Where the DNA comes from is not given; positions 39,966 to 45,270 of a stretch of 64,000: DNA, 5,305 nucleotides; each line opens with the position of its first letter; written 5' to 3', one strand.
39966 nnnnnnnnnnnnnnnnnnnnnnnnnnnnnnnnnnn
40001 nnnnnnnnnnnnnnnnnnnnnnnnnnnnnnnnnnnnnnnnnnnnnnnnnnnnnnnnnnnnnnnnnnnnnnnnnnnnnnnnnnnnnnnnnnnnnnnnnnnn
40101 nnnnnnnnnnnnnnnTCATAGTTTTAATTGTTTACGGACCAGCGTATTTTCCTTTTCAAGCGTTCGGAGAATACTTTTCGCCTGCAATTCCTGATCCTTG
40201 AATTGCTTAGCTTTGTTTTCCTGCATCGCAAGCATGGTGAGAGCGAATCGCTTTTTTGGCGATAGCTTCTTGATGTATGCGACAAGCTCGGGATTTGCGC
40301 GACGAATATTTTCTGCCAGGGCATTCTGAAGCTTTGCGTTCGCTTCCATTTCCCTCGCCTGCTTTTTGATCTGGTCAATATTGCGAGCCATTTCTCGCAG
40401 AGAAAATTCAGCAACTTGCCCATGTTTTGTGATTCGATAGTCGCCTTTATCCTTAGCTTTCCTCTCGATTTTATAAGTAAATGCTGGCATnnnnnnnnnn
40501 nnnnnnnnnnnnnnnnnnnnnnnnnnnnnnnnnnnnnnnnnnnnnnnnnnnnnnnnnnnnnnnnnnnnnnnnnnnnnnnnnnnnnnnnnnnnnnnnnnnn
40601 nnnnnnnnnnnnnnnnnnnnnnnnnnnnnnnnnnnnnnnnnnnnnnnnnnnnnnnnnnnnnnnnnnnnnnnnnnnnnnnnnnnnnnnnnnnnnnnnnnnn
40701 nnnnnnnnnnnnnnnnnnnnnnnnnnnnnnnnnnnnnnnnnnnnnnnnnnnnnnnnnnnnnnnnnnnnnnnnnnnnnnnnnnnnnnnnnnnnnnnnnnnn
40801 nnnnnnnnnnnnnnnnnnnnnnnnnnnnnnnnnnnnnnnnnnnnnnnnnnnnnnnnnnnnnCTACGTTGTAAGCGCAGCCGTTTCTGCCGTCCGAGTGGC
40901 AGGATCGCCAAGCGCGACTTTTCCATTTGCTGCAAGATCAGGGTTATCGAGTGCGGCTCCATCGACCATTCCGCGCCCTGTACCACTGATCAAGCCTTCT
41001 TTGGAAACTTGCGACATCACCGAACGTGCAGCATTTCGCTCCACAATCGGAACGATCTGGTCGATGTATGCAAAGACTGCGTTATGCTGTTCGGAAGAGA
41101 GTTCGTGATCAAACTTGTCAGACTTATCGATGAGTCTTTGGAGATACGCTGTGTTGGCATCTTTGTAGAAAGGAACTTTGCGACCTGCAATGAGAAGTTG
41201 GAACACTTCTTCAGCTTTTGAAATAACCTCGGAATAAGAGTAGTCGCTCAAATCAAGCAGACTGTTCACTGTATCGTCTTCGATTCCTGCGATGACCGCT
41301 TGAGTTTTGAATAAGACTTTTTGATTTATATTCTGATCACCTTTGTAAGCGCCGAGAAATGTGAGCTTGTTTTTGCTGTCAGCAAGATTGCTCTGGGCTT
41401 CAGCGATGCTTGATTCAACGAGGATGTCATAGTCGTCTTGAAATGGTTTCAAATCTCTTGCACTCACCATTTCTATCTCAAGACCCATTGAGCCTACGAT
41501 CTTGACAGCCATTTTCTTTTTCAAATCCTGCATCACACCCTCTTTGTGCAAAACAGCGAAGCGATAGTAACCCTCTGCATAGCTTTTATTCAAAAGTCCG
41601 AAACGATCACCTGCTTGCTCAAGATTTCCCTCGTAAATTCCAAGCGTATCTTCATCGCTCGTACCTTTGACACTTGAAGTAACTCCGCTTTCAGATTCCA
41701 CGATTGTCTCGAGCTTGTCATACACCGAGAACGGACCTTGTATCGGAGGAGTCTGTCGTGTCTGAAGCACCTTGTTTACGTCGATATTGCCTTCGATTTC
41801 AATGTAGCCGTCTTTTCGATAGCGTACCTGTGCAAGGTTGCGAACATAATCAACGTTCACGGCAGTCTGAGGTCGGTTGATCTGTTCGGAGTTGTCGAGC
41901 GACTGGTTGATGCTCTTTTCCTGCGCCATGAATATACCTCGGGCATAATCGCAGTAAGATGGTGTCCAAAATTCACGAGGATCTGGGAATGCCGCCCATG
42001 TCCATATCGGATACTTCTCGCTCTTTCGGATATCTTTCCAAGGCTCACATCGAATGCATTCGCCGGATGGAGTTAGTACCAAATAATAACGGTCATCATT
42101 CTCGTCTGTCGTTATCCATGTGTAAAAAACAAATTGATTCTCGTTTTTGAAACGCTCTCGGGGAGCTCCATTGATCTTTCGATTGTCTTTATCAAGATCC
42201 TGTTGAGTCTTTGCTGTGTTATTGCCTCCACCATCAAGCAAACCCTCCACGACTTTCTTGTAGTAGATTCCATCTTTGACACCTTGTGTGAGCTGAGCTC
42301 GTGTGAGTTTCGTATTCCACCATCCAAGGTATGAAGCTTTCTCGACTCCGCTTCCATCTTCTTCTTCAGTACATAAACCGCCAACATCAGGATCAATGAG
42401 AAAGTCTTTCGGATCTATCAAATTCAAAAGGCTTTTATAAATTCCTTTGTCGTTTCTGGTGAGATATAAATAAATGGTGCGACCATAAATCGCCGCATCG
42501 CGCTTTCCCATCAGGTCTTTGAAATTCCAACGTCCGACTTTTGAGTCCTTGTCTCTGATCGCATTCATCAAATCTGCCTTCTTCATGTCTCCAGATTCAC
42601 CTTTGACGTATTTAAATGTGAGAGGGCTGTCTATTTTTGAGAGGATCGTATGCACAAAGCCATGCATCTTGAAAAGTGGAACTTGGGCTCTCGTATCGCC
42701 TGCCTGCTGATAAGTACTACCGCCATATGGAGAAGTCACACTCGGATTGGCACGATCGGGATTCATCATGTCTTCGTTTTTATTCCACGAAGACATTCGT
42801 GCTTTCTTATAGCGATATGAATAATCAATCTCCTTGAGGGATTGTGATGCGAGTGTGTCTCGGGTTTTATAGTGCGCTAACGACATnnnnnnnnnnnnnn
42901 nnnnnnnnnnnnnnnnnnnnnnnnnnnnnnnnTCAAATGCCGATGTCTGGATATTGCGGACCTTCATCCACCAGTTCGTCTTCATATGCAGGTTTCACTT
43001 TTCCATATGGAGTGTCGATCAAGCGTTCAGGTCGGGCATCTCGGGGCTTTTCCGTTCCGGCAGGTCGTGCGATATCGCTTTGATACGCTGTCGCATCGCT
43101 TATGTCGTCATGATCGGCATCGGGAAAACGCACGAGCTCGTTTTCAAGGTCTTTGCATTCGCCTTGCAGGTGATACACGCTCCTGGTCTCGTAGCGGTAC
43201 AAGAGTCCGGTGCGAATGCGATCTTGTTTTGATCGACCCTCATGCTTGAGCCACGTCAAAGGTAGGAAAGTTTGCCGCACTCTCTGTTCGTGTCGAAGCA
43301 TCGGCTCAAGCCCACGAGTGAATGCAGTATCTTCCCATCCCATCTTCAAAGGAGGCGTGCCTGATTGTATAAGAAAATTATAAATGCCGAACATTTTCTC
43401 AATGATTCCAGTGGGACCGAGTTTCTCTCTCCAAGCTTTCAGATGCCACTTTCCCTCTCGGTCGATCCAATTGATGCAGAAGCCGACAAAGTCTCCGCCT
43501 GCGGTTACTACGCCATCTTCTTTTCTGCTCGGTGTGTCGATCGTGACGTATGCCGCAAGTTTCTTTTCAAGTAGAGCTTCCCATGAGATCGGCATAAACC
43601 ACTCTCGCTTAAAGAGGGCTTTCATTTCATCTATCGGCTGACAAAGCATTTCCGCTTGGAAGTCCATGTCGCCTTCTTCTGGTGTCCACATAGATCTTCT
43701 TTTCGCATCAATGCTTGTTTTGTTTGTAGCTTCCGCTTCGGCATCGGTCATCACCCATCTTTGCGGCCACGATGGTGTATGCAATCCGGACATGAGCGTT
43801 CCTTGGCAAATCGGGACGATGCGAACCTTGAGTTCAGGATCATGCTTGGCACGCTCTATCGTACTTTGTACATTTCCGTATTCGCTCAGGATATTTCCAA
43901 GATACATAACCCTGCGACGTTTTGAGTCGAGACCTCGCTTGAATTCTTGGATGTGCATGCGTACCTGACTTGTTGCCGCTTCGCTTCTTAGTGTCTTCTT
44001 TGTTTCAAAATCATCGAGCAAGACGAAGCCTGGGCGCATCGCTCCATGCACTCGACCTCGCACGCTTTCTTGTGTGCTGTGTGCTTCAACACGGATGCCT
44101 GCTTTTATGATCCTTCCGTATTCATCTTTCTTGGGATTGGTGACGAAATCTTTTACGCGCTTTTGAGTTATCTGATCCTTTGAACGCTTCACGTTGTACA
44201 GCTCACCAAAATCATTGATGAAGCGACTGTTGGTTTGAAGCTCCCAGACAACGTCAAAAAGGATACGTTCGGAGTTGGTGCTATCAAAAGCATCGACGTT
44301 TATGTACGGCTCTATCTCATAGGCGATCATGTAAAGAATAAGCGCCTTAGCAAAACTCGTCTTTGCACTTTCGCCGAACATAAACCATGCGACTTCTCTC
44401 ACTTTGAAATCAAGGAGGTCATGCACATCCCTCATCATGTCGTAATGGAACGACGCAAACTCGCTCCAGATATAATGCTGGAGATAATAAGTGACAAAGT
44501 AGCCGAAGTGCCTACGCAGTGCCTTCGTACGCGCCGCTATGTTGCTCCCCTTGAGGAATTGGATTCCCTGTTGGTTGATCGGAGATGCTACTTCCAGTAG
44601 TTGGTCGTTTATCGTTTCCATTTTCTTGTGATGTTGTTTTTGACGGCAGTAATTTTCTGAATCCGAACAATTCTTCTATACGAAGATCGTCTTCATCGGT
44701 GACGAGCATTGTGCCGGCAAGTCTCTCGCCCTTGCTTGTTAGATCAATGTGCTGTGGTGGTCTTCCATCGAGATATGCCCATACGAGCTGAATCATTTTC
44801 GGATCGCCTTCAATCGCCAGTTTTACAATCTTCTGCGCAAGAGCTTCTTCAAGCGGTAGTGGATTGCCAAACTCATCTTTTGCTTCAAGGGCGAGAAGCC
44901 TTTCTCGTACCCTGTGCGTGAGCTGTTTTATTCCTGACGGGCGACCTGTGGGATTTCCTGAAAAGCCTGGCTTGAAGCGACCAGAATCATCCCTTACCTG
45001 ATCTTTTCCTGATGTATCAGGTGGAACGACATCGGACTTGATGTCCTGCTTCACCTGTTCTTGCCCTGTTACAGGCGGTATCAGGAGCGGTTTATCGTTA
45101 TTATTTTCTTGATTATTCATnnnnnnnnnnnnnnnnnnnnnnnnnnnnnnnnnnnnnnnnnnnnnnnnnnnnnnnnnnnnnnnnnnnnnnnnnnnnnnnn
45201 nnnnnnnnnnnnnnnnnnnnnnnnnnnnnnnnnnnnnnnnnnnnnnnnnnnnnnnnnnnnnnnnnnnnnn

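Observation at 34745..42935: Identical 26-nt motif repeated three times at the heads of phage structural modules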

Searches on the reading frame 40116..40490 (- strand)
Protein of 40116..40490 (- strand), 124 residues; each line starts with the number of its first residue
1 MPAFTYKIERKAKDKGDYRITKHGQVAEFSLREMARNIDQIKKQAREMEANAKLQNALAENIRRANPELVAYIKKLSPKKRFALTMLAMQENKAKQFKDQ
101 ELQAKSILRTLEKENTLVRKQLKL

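Call 8: search_protein_families(library=phrogs, proteins=[window:40116-40490:-], max_evalue=0.001)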
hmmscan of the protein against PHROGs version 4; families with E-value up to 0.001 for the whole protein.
window:40116-40490:- (124 aa): 1 family
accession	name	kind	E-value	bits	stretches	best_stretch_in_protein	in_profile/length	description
phrog_21787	-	unknown function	6.4e-05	23.3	1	26-83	15-72/278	-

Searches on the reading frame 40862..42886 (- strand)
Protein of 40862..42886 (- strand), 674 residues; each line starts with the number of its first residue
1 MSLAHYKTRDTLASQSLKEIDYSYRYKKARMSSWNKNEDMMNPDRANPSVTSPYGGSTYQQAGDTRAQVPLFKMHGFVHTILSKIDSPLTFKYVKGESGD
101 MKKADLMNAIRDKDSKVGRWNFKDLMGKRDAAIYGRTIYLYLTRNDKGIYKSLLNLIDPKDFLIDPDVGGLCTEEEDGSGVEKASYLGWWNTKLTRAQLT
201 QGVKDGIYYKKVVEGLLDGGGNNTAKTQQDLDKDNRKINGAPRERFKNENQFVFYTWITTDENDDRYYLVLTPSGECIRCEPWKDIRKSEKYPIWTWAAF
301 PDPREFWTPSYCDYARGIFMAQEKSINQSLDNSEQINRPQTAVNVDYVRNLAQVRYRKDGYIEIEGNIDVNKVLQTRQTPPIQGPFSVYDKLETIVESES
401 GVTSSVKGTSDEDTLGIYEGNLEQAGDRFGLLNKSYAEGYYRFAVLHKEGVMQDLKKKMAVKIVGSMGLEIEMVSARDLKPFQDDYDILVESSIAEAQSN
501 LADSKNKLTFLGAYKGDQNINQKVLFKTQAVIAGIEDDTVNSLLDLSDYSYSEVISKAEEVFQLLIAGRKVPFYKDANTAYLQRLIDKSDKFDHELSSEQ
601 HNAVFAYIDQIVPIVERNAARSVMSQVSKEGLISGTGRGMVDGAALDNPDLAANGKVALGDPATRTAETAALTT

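Call 8: search_protein_families(library=phrogs, proteins=[window:40862-42886:-], max_evalue=0.001)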
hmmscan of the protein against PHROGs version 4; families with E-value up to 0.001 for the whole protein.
window:40862-42886:- (674 aa): 0 families

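Call 18: find_related_loci(query=window:40862-42886:-, collection=viral_contigs, flank=10000)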
Query window:40862-42886:- (674 aa) in viral_contigs; peptide patterns used: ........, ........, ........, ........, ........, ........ (x = any residue, [..] = any of these).
32 stretches matched a pattern; 16 encode a relative of the query (tblastn E <= 1e-3); 16 distinct loci.
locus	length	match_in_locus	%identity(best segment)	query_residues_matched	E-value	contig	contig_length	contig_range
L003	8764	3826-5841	85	1-673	0e+0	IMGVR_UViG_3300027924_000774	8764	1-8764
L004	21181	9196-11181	87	1-667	0e+0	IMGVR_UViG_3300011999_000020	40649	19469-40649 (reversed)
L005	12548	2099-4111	84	1-673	0e+0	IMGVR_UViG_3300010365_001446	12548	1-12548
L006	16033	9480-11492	84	1-673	0e+0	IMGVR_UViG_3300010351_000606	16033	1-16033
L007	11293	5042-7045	83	1-673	0e+0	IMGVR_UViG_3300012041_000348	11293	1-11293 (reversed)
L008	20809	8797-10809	82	1-673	0e+0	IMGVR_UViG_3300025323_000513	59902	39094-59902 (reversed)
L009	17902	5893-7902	82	1-673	0e+0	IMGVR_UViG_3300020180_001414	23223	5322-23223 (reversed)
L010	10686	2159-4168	81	1-673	0e+0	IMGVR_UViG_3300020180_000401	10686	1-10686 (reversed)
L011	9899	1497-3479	82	1-663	0e+0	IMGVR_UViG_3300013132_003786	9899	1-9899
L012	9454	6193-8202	80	1-673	0e+0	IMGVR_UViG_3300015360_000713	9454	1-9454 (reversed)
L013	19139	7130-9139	80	1-673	0e+0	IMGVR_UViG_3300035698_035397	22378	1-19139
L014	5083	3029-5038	81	1-673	0e+0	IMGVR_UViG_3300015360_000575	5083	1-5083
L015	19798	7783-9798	77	1-673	0e+0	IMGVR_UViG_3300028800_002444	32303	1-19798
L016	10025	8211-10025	86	1-607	0e+0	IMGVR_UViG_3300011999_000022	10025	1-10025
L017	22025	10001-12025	78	1-672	0e+0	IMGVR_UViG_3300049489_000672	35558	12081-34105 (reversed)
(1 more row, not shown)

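Call 24: find_related_loci(query=window:40862-42886:-, collection=genome_contigs, flank=10000)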
Query window:40862-42886:- (674 aa) in genome_contigs; peptide patterns used: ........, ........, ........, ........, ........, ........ (x = any residue, [..] = any of these).
74 stretches matched a pattern; 20 encode a relative of the query (tblastn E <= 1e-3); 17 distinct loci.
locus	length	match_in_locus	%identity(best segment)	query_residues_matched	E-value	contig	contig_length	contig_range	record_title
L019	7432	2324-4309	87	1-667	0e+0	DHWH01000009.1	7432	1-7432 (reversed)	MAG TPA_asm: Patescibacteria group bacterium UBA5187 UBA5187_contig_27881, whole genome shotgun sequence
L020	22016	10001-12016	84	1-673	0e+0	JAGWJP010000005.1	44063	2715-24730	MAG: Patescibacteria group bacterium isolate REEB140 contig-150_815, whole genome shotgun sequence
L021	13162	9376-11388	84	1-673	0e+0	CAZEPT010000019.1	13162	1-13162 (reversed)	MAG TPA_asm: uncultured Candidatus Saccharibacteria bacterium isolate SRP285395_co1_491 genome assembly, contig: NODE_76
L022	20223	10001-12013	84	1-673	0e+0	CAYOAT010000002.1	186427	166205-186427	MAG TPA_asm: uncultured Candidatus Saccharibacteria bacterium isolate binchicken_co113_255 genome assembly, contig: NODE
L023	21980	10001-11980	82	1-663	0e+0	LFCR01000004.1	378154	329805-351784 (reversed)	MAG: Parcubacteria bacterium C7867-008 C7867_00009, whole genome shotgun sequence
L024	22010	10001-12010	81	1-673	0e+0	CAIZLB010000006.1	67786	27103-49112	uncultured bacterium isolate Loc080925-6m_bin-0369 genome assembly, contig: bin-0369:06/57, whole genome shotgun sequenc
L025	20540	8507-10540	81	1-673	0e+0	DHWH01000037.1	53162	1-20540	MAG TPA_asm: Patescibacteria group bacterium UBA5187 UBA5187_contig_4751, whole genome shotgun sequence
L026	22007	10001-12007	79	1-673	0e+0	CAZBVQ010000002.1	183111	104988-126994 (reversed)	MAG TPA_asm: uncultured Candidatus Saccharibacteria bacterium isolate SRP133034_co1_10 genome assembly, contig: NODE_15_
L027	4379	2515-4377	84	1-620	0e+0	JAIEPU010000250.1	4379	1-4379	MAG: bacterium isolate co.spades.DASTOOL.2.5kb_060 c_000000392982, whole genome shotgun sequence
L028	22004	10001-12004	83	1-673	0e+0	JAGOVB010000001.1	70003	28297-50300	MAG: Candidatus Paceibacterota bacterium isolate Gw_Eff_bin_536 Gw_Eff_523_length_70003_cov_7.359294, whole genome shotg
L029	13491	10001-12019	84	1-673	0e+0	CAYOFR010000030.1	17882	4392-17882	MAG TPA_asm: uncultured Candidatus Saccharibacteria bacterium isolate SRP135725_co2_60 genome assembly, contig: k141_469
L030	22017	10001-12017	78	1-673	0e+0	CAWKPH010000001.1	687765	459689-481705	MAG: uncultured bacterium isolate MFD04540.bin.1.3 genome assembly, contig: contig_1614, whole genome shotgun sequence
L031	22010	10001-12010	81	1-673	0e+0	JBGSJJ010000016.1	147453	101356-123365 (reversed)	MAG: Candidatus Paceibacteria bacterium isolate JTS-AC154 k141_314078, whole genome shotgun sequence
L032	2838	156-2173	81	1-674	0e+0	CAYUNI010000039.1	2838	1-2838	MAG TPA_asm: uncultured Candidatus Saccharibacteria bacterium isolate SRP278252_co1_173 genome assembly, contig: NODE_77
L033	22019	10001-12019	85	1-673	0e+0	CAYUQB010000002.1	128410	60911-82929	MAG TPA_asm: uncultured Candidatus Saccharibacteria bacterium isolate binchicken_co110_140 genome assembly, contig: NODE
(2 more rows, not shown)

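Call 30: search_protein_families(library=pfam, proteins=[window:40862-42886:-], max_evalue=1)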
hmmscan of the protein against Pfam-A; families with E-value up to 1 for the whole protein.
window:40862-42886:- (674 aa): 1 family
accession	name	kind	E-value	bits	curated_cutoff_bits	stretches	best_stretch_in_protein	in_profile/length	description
PF23899.1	SU10_portal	-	4.1e-14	52.4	30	1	155-416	194-433/593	Phage SU10 portal protein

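Call 82: search_dna_similar(query=window:40862-42886:-, collection=phages, mode=protein, max_evalue=0.001, max_rows=25)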
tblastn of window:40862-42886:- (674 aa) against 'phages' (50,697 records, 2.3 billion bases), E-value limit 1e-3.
No match.

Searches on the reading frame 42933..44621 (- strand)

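Call 8: search_protein_families(library=phrogs, proteins=[window:42933-44621:-], max_evalue=0.001)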
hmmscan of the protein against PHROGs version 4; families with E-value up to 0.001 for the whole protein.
window:42933-44621:- (562 aa): 1 family
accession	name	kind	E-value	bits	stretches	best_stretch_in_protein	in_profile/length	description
phrog_38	-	head and packaging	3.4e-38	132.8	1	29-533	258-718/760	terminase large subunit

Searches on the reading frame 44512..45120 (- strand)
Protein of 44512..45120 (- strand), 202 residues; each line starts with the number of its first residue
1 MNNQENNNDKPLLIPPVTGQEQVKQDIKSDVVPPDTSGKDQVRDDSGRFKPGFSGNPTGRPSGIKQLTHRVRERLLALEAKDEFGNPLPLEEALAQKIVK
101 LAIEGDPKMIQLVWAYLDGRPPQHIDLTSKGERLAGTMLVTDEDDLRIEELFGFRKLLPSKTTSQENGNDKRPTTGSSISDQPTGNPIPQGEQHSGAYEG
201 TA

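Call 9: search_protein_families(library=pfam, proteins=[window:44512-45120:-], max_evalue=0.001)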
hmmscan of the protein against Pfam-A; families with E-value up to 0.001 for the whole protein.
window:44512-45120:- (202 aa): 1 family
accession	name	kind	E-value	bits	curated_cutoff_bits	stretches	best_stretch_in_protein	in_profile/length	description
PF18932.5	DUF5681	-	1.8e-12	48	27.5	1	46-120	2-75/77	Family of unknown function (DUF5681)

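Call 23: search_protein_families(library=phrogs, proteins=[window:44512-45120:-], max_evalue=0.01)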
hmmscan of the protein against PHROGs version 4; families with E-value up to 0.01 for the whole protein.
window:44512-45120:- (202 aa): 2 families
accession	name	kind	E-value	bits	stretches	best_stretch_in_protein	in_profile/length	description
phrog_26239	-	unknown function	1.6e-06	29.5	1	46-111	18-85/146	-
phrog_4114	-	unknown function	0.00031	21.7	1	43-86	4-46/123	-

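Call 74: search_protein_families(library=ncbifam, proteins=[window:44512-45120:-], max_evalue=1)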
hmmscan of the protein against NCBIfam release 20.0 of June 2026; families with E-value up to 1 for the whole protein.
window:44512-45120:- (202 aa): 0 families
